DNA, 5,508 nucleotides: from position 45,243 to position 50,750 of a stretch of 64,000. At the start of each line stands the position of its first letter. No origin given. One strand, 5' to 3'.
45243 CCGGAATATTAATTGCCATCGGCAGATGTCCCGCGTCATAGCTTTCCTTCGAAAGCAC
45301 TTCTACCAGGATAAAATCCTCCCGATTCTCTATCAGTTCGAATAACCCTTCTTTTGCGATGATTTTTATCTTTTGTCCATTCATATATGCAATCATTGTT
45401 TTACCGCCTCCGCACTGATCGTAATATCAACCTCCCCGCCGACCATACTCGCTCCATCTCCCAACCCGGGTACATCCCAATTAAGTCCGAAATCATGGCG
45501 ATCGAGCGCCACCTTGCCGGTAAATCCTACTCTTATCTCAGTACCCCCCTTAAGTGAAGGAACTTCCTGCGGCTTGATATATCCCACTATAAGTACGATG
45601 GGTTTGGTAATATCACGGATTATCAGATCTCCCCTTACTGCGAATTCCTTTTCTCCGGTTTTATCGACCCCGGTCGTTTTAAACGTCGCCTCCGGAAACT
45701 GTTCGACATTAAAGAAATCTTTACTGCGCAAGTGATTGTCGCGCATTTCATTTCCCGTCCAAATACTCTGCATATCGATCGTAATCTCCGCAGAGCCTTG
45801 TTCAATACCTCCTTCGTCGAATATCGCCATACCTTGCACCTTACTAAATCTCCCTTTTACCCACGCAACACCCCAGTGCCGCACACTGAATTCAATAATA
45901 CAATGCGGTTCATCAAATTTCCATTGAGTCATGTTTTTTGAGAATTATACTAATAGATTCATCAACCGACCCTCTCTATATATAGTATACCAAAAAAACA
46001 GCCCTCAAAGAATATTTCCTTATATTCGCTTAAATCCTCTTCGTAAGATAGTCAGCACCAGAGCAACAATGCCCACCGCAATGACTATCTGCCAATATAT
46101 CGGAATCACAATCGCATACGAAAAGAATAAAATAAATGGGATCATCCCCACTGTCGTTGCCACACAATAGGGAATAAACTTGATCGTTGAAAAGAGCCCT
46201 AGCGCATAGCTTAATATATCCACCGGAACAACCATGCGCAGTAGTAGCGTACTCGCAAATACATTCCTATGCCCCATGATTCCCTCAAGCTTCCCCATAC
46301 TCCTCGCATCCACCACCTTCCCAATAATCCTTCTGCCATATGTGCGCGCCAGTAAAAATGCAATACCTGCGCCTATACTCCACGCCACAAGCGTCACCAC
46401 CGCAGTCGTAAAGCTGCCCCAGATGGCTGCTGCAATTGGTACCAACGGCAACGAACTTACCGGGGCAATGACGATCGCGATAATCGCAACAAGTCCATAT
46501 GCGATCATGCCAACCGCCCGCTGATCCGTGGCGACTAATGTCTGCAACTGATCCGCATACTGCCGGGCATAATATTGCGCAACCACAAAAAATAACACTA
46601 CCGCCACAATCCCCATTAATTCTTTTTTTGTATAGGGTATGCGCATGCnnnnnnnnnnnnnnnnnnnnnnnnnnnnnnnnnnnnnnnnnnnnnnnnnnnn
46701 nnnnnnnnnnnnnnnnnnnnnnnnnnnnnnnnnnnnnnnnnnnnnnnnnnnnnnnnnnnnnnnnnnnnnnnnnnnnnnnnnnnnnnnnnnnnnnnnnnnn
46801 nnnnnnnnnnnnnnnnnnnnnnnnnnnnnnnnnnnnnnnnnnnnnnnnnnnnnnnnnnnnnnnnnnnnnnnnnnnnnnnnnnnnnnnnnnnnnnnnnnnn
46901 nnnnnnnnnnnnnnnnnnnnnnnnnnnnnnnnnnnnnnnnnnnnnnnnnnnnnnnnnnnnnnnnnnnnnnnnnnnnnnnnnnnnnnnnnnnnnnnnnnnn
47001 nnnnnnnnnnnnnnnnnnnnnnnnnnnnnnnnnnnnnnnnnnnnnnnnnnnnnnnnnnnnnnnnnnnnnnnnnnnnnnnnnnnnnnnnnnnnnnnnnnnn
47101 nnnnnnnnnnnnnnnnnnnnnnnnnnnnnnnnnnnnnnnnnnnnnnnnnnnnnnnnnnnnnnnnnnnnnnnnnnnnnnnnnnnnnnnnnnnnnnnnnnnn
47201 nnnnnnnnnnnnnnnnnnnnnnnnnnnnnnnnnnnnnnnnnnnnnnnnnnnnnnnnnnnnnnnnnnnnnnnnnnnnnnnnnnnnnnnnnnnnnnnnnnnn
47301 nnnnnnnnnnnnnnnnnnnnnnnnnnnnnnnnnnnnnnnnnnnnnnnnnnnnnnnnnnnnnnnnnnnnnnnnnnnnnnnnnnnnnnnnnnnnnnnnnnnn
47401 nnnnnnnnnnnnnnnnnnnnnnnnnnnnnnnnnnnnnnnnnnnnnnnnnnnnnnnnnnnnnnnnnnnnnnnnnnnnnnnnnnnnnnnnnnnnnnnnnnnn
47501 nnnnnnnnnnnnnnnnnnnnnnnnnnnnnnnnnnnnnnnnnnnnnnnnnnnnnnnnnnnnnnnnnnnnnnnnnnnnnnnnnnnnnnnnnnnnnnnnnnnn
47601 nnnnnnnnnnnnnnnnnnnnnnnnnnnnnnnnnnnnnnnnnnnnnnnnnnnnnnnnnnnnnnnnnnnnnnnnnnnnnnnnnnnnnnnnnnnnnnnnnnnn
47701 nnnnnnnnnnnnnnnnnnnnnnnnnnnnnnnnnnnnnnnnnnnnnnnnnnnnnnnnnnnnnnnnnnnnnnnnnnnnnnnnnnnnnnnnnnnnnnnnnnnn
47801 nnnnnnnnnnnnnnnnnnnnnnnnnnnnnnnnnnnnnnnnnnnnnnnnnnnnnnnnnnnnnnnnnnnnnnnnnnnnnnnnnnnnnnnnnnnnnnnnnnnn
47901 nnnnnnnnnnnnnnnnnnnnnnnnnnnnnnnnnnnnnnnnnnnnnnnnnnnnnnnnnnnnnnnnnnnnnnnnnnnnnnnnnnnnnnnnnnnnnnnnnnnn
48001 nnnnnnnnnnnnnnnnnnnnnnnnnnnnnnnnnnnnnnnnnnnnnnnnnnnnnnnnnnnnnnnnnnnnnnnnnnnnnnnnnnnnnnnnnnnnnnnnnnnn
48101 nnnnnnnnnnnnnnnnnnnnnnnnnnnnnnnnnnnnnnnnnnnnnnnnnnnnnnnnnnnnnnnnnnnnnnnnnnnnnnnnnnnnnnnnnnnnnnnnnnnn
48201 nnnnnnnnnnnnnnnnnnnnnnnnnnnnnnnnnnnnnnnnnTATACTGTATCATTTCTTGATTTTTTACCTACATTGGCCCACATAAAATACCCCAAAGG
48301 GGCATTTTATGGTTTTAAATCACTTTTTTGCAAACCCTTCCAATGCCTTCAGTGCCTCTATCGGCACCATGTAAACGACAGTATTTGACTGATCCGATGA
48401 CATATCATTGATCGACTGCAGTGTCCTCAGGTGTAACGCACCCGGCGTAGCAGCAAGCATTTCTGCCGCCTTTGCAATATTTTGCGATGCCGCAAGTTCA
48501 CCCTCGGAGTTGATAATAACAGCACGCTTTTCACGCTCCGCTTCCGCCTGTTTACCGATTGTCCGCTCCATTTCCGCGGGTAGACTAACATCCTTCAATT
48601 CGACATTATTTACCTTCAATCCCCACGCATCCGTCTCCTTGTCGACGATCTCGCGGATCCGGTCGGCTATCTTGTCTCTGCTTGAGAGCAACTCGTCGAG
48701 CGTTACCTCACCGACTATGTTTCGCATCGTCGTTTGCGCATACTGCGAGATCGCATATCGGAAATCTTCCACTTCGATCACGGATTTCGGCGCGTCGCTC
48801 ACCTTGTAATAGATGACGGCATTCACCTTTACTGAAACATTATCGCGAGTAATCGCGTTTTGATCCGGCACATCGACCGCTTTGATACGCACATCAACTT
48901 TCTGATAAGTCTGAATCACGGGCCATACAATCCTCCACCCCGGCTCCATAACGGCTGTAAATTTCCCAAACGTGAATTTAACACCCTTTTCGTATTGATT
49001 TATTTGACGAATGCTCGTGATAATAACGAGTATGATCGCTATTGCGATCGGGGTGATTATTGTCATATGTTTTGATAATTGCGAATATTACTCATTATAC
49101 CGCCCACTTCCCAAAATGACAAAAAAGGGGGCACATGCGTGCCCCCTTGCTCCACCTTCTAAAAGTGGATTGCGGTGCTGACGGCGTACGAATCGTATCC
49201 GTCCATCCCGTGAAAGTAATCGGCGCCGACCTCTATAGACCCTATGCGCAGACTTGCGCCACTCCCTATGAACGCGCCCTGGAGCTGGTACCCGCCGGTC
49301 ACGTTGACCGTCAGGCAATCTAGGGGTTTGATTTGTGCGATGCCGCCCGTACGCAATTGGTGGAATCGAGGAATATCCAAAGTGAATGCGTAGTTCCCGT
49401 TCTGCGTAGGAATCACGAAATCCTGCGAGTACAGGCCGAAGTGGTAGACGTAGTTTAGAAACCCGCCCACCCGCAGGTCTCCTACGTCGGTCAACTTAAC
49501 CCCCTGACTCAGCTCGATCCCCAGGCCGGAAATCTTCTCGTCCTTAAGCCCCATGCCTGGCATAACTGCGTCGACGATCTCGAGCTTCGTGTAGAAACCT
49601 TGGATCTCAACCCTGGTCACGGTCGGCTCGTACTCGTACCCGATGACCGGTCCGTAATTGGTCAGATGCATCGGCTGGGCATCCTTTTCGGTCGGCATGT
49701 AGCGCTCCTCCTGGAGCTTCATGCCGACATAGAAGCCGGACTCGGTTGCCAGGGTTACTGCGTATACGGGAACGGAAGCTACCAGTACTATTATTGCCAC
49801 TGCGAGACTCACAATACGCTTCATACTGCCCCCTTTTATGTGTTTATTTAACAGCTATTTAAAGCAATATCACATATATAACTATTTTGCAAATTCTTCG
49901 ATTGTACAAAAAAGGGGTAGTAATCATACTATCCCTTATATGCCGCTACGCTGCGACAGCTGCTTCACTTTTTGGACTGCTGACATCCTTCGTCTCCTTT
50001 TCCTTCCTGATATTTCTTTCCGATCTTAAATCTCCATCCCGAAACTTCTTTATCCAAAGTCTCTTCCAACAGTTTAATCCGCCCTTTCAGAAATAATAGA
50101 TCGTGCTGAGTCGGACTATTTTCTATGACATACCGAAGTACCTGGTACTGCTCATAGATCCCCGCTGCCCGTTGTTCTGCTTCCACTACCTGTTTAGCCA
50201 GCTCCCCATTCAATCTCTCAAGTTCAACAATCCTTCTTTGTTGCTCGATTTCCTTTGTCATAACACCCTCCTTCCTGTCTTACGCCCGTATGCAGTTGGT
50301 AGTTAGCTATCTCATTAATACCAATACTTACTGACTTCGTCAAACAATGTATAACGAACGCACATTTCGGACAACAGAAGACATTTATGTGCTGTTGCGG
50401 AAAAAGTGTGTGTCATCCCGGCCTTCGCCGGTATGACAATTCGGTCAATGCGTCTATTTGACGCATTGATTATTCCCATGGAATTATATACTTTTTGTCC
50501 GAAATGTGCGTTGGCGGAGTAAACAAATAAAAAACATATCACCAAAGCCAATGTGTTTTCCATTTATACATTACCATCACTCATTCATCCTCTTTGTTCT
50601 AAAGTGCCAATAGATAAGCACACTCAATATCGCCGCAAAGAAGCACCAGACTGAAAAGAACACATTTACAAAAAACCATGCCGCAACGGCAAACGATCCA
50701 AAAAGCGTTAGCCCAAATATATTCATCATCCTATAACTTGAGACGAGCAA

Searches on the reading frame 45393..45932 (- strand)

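Call 56: search_protein_families(library=pfam, proteins=[window:45393-45932:-], max_evalue=0.001)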
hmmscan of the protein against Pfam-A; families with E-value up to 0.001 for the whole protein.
window:45393-45932:- (179 aa): 1 family
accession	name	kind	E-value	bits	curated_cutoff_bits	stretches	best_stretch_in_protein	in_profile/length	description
PF04264.18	YceI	-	2.5e-43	148.5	23.7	1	4-176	1-150/150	YceI-like domain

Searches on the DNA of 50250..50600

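Call 63: search_rna_families(source=window, start=50250, end=50600, threshold=evalue, max_evalue=1)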
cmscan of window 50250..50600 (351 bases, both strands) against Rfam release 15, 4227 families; matches with E-value up to 1: 0.
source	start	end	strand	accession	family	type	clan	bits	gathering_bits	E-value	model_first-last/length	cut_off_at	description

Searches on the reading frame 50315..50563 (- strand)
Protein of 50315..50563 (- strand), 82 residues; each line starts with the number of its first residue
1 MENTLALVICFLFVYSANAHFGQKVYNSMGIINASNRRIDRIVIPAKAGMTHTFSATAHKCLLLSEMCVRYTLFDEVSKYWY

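Call 21: find_homologous_proteins(query=window:50315-50563:-, max_evalue=0.01)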
Query window:50315-50563:- (82 aa): 1 proteins with E <= 0.01 among 1 candidates.
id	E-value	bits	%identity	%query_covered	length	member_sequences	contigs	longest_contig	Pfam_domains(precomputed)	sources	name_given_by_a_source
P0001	1.0e-48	180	100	100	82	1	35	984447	-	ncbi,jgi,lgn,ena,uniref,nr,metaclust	ncbi:MAG: hypothetical protein UX58_C0002G0008 [Candidatus Wolfebacteria bacterium GW2011_GWB2_46_69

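Call 68: search_protein_families(library=pfam, proteins=[window:50315-50563:-], max_evalue=1)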
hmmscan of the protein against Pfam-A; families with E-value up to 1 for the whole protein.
window:50315-50563:- (82 aa): 0 families
